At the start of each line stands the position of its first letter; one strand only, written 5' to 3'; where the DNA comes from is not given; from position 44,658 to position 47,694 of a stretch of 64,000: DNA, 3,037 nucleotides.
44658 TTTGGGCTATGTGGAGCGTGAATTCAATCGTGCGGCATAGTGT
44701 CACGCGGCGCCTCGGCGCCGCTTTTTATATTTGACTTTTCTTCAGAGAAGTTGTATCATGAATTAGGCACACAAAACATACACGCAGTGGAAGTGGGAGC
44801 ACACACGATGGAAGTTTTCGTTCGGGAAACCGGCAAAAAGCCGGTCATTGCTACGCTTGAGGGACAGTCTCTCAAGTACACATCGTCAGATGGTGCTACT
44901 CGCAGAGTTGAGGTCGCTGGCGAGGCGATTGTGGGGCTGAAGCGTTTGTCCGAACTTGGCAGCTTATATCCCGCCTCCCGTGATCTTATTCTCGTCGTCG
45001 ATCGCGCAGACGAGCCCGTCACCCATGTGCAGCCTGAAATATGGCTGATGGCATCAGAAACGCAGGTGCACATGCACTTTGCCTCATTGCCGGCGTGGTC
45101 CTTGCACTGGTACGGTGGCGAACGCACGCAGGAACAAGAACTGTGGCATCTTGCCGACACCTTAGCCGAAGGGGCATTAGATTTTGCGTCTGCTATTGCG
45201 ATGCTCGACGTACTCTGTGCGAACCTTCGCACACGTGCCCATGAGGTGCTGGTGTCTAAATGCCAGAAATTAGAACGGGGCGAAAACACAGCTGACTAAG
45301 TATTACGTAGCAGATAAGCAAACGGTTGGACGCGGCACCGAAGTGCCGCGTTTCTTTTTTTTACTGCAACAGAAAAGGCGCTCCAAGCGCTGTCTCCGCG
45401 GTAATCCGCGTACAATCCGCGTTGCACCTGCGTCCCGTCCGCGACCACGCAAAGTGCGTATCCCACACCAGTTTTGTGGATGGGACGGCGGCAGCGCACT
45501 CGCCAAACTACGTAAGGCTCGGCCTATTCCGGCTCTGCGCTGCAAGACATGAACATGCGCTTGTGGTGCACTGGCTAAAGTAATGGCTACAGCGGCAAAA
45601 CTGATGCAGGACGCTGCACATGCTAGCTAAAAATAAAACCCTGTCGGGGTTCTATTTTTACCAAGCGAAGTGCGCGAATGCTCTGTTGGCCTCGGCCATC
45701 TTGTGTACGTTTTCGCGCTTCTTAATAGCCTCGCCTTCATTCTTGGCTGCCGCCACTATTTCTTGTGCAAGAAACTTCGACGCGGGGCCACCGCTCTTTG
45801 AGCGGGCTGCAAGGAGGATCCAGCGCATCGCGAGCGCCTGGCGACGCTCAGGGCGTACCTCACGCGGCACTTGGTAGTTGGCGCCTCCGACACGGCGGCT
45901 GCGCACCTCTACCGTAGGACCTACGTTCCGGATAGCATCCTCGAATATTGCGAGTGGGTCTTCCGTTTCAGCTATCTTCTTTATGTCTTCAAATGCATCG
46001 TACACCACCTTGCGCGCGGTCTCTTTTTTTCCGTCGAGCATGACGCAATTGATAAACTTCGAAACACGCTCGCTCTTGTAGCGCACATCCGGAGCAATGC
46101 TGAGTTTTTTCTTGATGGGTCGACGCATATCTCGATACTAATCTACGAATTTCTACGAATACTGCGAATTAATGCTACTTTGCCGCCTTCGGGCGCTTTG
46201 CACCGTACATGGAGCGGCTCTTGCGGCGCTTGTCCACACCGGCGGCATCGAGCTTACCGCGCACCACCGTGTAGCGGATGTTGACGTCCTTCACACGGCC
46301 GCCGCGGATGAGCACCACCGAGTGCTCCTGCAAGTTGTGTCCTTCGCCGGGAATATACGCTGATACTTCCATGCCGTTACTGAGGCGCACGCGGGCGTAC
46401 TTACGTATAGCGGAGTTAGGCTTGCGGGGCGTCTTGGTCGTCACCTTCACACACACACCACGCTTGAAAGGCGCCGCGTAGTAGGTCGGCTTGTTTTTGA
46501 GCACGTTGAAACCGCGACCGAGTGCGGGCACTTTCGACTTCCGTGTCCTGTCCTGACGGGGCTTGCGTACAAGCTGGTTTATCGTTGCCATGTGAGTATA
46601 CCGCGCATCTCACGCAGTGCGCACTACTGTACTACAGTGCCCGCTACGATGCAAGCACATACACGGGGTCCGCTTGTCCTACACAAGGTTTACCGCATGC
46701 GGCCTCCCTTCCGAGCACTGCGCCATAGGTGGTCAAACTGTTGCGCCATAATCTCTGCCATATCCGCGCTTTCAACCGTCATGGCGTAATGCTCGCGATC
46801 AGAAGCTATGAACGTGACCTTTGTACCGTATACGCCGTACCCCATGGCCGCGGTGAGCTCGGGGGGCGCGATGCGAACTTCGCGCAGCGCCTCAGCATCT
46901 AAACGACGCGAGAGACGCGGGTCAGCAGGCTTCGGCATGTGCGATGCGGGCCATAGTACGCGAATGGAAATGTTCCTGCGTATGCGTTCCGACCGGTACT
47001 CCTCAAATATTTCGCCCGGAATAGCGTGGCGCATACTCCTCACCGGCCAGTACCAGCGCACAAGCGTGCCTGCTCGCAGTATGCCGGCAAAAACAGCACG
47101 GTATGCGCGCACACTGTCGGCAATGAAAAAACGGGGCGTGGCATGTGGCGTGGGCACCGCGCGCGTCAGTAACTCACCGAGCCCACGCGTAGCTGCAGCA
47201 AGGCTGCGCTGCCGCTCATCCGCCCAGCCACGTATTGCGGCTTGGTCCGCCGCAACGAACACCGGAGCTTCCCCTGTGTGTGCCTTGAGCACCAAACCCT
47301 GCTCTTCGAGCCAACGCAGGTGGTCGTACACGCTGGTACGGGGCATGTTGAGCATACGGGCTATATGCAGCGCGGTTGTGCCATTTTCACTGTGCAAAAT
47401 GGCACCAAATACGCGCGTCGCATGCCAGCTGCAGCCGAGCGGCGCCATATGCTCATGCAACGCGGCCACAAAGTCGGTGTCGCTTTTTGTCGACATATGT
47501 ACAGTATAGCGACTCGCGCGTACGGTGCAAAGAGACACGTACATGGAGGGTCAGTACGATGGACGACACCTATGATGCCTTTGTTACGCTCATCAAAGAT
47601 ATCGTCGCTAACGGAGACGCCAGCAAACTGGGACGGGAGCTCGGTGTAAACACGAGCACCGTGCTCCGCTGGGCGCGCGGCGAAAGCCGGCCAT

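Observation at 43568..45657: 2.1-kb lower-GC insert with three monocistronic hypothetical genes splitting rpsG from fusA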

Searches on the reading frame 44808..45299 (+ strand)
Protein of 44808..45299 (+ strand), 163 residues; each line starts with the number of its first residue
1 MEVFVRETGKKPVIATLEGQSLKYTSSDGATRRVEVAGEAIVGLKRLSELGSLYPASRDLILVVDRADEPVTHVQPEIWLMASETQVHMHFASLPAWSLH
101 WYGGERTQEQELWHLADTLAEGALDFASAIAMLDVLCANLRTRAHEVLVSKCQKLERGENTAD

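Call 10: search_protein_families(library=pfam, proteins=[window:44808-45299:+], max_evalue=0.1)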
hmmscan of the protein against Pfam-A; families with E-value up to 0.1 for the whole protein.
window:44808-45299:+ (163 aa): 0 families

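Call 11: search_protein_families(library=phrogs, proteins=[window:44808-45299:+], max_evalue=1)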
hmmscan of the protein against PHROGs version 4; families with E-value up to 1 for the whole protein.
window:44808-45299:+ (163 aa): 0 families

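Call 12: search_protein_families(library=padloc, proteins=[window:44808-45299:+], max_evalue=1)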
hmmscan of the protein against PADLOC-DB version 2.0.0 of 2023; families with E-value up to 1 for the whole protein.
window:44808-45299:+ (163 aa): 0 families

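Call 15: find_homologous_proteins(query=window:44808-45299:+, max_evalue=0.01)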
Query window:44808-45299:+ (163 aa): 1 proteins with E <= 0.01 among 102 candidates.
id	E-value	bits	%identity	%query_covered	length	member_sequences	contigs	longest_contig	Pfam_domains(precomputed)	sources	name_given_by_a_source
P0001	4.8e-102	356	100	100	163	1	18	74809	-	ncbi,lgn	-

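Call 17: list_cluster_members(proteins=[window:44808-45299:+, window:43742-44233:+, window:44488-44697:+, window:45658-46128:-, window:41417-43567:-])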
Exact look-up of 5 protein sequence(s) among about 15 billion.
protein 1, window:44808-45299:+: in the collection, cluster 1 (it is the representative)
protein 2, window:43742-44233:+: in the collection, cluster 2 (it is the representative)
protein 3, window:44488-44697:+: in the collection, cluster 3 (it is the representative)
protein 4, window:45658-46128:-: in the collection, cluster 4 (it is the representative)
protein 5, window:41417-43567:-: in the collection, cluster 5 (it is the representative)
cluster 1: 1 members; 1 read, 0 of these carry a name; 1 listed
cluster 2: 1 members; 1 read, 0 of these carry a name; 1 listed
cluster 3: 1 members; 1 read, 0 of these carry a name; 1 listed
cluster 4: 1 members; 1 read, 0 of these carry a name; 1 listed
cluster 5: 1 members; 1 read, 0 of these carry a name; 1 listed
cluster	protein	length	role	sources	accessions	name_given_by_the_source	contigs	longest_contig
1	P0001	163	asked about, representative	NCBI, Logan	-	-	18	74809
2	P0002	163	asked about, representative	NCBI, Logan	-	-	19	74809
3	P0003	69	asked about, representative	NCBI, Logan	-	-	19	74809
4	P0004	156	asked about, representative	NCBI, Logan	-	-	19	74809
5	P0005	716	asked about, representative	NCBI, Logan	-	-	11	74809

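Call 25: search_protein_representatives(protein=window:44808-45299:+)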
Query: 163 residues. Proteins with E-value up to 0.001 (for the whole library): 3; up to 1e-10: 2; up to 1e-30: 1. The best 3 are listed.
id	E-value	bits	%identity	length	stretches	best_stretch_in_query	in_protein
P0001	1.5e-102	356.2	100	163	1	1-163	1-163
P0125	1.9e-19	86.4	42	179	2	1-150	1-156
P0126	1.3e-06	44.6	44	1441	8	11-39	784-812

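Call 29: find_encoding_contigs(protein=P0125, flank=8000, max_places=4)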
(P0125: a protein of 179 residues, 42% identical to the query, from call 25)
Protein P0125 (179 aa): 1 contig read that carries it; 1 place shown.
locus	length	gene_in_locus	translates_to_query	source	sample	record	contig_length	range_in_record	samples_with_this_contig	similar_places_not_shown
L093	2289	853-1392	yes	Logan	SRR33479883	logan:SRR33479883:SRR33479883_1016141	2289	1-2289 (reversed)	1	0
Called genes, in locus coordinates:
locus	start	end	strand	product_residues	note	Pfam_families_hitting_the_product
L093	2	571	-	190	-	?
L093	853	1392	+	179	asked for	-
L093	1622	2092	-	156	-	PF00177:Ribosomal_S7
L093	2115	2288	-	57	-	?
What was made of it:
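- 44731..45363 (+): ORF3 cassette. Promoter-like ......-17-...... at 44731-44759. SD GGGAG at 44795-44799. CDS 44808-45299 (163 aa, pI 5.2). Terminator at 45328-45353 plus T-run. One homologue, P0125 (42% identity, E 2e-19; call 25), sits in the same position convergent on rpsG in L093 (call 29).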

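Call 45: predict_structure(alignment_id=A1)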
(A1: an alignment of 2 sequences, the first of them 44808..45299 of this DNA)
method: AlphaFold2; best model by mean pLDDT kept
length: 163 residues; sequences in the alignment: 2
mean_pLDDT: 48.8   pTM: 0.40
mean pLDDT of the five models: 48.8, 48.3, 47.4, 44.8, 38.6
residues with pLDDT >= 90: 0; 70-90: 11; 50-70: 53; < 50: 99
segments of 3 or more residues with pLDDT < 50: 38-40, 50-58, 65-146
pLDDT, mean of each block of 10 residues (from residue 1): 60 70 71 58 52 45 44 42 36 37 36 41 42 45 49 54 49
secondary structure, 60 per line:
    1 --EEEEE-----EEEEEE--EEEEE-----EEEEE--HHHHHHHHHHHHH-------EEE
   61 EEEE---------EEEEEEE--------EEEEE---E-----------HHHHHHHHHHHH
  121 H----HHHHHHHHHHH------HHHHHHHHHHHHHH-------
elements in order: E3-7 E13-18 E21-25 E31-35 H38-50 E58-64 E74-80 E89-93 H109-121 H126-136 H143-156

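Call 65: search_solved_structures(query=A1, max_evalue=10)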
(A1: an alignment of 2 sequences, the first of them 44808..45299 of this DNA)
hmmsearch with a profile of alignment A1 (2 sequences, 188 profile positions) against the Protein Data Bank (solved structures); distinct sequences matched with E-value up to 10: 0.

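Call 67: search_protein_families(library=ncbifam, proteins=[window:44808-45299:+, P0125, L093:2-571:-], max_evalue=1)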
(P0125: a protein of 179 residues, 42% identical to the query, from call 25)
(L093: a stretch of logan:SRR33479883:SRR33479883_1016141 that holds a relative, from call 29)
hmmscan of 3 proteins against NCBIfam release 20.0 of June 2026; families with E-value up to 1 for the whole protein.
window:44808-45299:+ (163 aa): 1 family
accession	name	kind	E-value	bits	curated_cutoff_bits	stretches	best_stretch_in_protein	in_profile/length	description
NF007569.0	PRK10200.1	equivalog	0.065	12.9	417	1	89-153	33-98/230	aspartate/glutamate racemase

P0125 (179 aa): 1 family
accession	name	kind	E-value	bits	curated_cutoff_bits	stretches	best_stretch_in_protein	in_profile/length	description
NF040966.1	MamQ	equivalog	0.022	14.2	250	1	110-174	25-89/221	magnetosome protein MamQ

L093:2-571:- (190 aa): 2 families
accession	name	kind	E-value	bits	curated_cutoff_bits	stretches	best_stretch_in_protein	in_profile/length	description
NF033577.2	transpos_IS481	equivalog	3.3e-12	46.5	224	1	34-190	2-139/284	IS481 family transposase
NF033516.0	transpos_IS3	equivalog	0.0092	15.3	160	1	33-121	90-161/369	IS3 family transposase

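Call 74: fold_search(model_id=the predicted structure, library=pdb)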
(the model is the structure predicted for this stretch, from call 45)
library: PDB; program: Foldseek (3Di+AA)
matches with E <= 10: 565; with E <= 0.001: 0
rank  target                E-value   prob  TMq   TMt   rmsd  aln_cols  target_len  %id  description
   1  9rdk_M                9.1e-03  0.21  0.17  0.09  17.7       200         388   13  Cryo-EM structure of the human SAGA co-activator complex (released 2026-04-01)
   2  4ckm_A                2.2e-02  0.89  0.26  0.30   7.5       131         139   11  Structure of the N-terminal domain of Leishmania SAS-6 (released 2014-03-05)
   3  2y3v_D                3.3e-02  0.77  0.28  0.29  11.5       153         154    9  N-terminal head domain of Danio rerio SAS-6 (released 2011-02-09)
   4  2y3v_B                3.3e-02  0.69  0.26  0.27  11.8       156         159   10  N-terminal head domain of Danio rerio SAS-6 (released 2011-02-09)
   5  2y3v_A                4.7e-02  0.60  0.25  0.26  12.0       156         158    9  N-terminal head domain of Danio rerio SAS-6 (released 2011-02-09)
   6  7ktr_C                5.3e-02  0.11  0.16  0.09  18.0       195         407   14  Cryo-EM structure of the human SAGA coactivator complex (TRRAP, core) (released 2021-11-10)
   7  2y3v_C                1.2e-01  0.66  0.28  0.31   9.1       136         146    9  N-terminal head domain of Danio rerio SAS-6 (released 2011-02-09)
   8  2y3w_A                1.5e-01  0.28  0.26  0.25  13.2       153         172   12  N-terminal head domain and beginning of coiled coil domain of Danio rerio SAS-6 (released 2011-02-09)
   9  8p26_J                2.0e-01  0.18  0.21  0.22  14.0       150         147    9  Crystal structure of Arabidopsis thaliana PAXX (released 2023-06-28)
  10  7zu0_A                2.1e-01  0.18  0.25  0.07  14.0       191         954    9  HOPS tethering complex from yeast (released 2022-09-28)
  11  5vmm_F                2.3e-01  0.15  0.23  0.14  12.4       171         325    8  Staphylococcus aureus IsdB bound to human hemoglobin (released 2017-11-15)
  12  9cr6_C                2.6e-01  0.08  0.15  0.11  17.8       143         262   11  Crystal structure of histidine racemase (HisR) of Fusobacterium nucleatum (C209S) (released 2025-03-05)
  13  6z4a                  3.0e-01  0.35  0.27  0.29  10.1       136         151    9  Structure of the human SAS-6 N-terminal domain, F131E mutant (released 2020-09-09)
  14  4v61_BI               3.0e-01  0.08  0.15  0.14  16.7       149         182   17  Homology model for the Spinach chloroplast 30S subunit fitted to 9.4A cryo-EM map of the 70S chlororibosome. (released 2014-07-09)
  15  3k44_A                3.3e-01  0.10  0.19  0.21  15.9       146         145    9  Crystal Structure of Drosophila melanogaster Pur-alpha (released 2009-10-27)
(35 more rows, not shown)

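Call 80: search_dna_similar(query=window:44808-45299:+, collection=phages, mode=protein, max_evalue=0.1, max_rows=5)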
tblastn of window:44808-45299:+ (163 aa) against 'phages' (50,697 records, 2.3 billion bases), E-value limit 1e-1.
No match.

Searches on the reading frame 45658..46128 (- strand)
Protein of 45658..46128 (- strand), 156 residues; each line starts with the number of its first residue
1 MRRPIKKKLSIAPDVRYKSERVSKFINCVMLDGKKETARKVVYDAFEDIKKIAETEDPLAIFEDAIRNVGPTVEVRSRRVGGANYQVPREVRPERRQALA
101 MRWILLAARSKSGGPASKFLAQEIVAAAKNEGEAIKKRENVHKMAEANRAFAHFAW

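Call 13: find_encoding_contigs(protein=window:45658-46128:-, flank=10000, max_places=10)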
Protein window:45658-46128:- (156 aa): 19 contigs read that carry it; 7 places shown.
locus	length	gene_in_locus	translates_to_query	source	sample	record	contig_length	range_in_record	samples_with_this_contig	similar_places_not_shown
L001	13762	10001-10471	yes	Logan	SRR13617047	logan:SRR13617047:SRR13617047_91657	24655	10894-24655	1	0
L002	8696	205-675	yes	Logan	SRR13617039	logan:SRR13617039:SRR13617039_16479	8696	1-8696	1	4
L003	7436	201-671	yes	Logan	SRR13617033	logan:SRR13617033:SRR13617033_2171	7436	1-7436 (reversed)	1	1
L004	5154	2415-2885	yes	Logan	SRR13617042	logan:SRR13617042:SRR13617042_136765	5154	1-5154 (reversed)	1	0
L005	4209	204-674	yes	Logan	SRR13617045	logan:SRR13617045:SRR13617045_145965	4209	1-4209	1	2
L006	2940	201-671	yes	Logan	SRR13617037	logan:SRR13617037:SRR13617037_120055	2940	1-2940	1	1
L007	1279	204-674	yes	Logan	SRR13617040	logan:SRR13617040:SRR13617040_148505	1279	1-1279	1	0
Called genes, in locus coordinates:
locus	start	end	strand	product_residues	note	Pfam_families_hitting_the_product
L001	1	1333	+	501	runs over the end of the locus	PF13567:DUF4131, PF03772:Competence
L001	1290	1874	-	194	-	PF02777:Sod_Fe_C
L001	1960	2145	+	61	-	-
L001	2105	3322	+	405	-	PF00390:malic, PF03949:Malic_M, PF00899:ThiF (weak)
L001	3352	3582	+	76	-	-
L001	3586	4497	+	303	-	PF00753:Lactamase_B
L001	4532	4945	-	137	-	-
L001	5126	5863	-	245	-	PF01145:Band_7, PF13421:Band_7_1 (weak)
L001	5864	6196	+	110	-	-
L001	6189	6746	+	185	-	PF03703:bPH_2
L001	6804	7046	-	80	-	PF00830:Ribosomal_L28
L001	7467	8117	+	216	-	PF02163:Peptidase_M50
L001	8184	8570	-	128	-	PF13518:HTH_28 (faint), PF15943:YdaS_toxin (faint), PF01381:HTH_3 (faint), PF13560:HTH_31 (faint)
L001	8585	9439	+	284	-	PF01978:TrmB (weak), PF12840:HTH_20 (weak)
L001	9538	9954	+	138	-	PF00164:Ribosom_S12_S23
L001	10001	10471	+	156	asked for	PF00177:Ribosomal_S7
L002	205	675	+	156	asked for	PF00177:Ribosomal_S7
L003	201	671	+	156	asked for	PF00177:Ribosomal_S7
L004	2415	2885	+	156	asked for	PF00177:Ribosomal_S7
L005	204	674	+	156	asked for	PF00177:Ribosomal_S7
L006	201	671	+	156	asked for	PF00177:Ribosomal_S7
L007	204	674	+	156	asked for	PF00177:Ribosomal_S7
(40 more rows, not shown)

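Call 26: find_related_loci(query=window:45658-46128:-, collection=genome_contigs, flank=6000)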
Query window:45658-46128:- (156 aa) in genome_contigs; peptide patterns used: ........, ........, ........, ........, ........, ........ (x = any residue, [..] = any of these).
600 stretches matched a pattern (row limit reached: there are more); 523 encode a relative of the query (tblastn E <= 1e-3); the best 80 are kept; 80 distinct loci.
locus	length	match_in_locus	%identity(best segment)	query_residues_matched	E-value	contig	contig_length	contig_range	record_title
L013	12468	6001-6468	79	1-156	2e-80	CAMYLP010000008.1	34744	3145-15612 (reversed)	MAG: uncultured Patescibacteria group bacterium isolate ES_M_Patescibacteria_01 genome assembly, contig: scaffold_1046,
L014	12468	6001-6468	77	1-156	2e-79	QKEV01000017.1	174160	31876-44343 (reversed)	MAG: bacterium isolate SZUA-485 scaffold_332, whole genome shotgun sequence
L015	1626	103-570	76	1-156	2e-83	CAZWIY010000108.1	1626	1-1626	MAG TPA_asm: uncultured Candidatus Saccharibacteria bacterium isolate SRP278252_co1_58 genome assembly, contig: NODE_178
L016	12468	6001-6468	76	1-156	3e-78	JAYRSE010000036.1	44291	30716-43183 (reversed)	MAG: Candidatus Paceibacterota bacterium isolate XM1_ASGE3bin.5 k141_993297, whole genome shotgun sequence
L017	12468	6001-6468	76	1-156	2e-78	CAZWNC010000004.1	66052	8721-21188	MAG TPA_asm: uncultured Candidatus Saccharibacteria bacterium isolate SRP286056_co1_690 genome assembly, contig: NODE_38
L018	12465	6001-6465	73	1-156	2e-70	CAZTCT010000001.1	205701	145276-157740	MAG TPA_asm: uncultured Candidatus Saccharibacteria bacterium isolate SRP329715_co1_218 genome assembly, contig: NODE_36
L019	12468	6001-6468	69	1-156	2e-69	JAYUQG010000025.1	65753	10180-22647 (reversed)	MAG: bacterium isolate GL114_DN_metabat_102 GL114_DN_metabat_102_24, whole genome shotgun sequence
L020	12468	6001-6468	67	1-156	3e-68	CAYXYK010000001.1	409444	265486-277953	MAG TPA_asm: uncultured Candidatus Saccharibacteria bacterium isolate SRP170004_co1_45 genome assembly, contig: NODE_16_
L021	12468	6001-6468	67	1-156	3e-68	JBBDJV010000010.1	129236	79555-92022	MAG: Candidatus Paceibacterota bacterium isolate LejiaA_42_15 Lejia_A_237_length_129236_cov_9, whole genome shotgun sequ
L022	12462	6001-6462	69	1-156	3e-68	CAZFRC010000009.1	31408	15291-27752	MAG TPA_asm: uncultured Candidatus Saccharibacteria bacterium isolate binchicken_co58_84 genome assembly, contig: NODE_1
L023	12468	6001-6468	67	1-156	8e-68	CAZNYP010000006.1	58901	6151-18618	MAG TPA_asm: uncultured Candidatus Saccharibacteria bacterium isolate SRP219642_co7_62 genome assembly, contig: NODE_680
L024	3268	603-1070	66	1-156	9e-68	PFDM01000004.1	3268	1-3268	MAG: Parcubacteria group bacterium CG10_big_fil_rev_8_21_14_0_10_38_31 CG10_8_21_14_0.10_scaffold_36662_c, whole genome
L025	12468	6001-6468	65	1-156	4e-67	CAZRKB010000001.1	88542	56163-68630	MAG TPA_asm: uncultured Candidatus Saccharibacteria bacterium isolate SRP342105_co1_235 genome assembly, contig: NODE_31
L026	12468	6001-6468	65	1-156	3e-67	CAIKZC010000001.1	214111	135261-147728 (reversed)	uncultured bacterium isolate AlinenLipids_bin-9080 genome assembly, contig: bin-9080:01/10, whole genome shotgun sequenc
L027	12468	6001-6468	67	1-156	4e-67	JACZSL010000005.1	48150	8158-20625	MAG: Patescibacteria group bacterium isolate B111T1L10 B111T1L10_NODE636, whole genome shotgun sequence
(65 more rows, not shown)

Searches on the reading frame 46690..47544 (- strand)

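Call 10: search_protein_families(library=pfam, proteins=[window:46690-47544:-], max_evalue=0.1)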
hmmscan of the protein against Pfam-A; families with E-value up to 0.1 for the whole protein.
window:46690-47544:- (284 aa): 10 families
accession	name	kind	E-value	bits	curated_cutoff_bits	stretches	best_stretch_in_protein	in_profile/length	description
PF01978.25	TrmB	-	8.9e-07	29.1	25.6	1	44-98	12-64/68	Sugar-specific transcriptional regulator TrmB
PF12840.13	HTH_20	-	7.2e-06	26.3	27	1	44-85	8-48/51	Helix-turn-helix domain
PF01022.26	HTH_5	-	8.2e-05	22.8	22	1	61-85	21-45/47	Bacterial regulatory protein, arsR family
PF09339.16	HTH_IclR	-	0.00013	22.1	22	1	42-85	5-48/52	IclR helix-turn-helix domain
PF11495.14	Regulator_TrmB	-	0.00031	20.5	22.2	1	176-278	31-133/233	Archaeal transcriptional regulator TrmB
PF13412.12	HTH_24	-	0.00075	19.5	21.9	1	49-85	11-47/48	Winged helix-turn-helix DNA-binding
PF21476.4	PF0610-like_N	-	0.0041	17.8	33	1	49-77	9-36/50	PF0610-like, N-terminal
PF13384.12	HTH_23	-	0.0046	17.2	24.6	1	48-84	10-46/50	Homeodomain-like domain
PF12802.13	MarR_2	-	0.0069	17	27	1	41-85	6-50/61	MarR family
PF13518.12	HTH_28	-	0.011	16.2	25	1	54-85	11-42/52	Helix-turn-helix domain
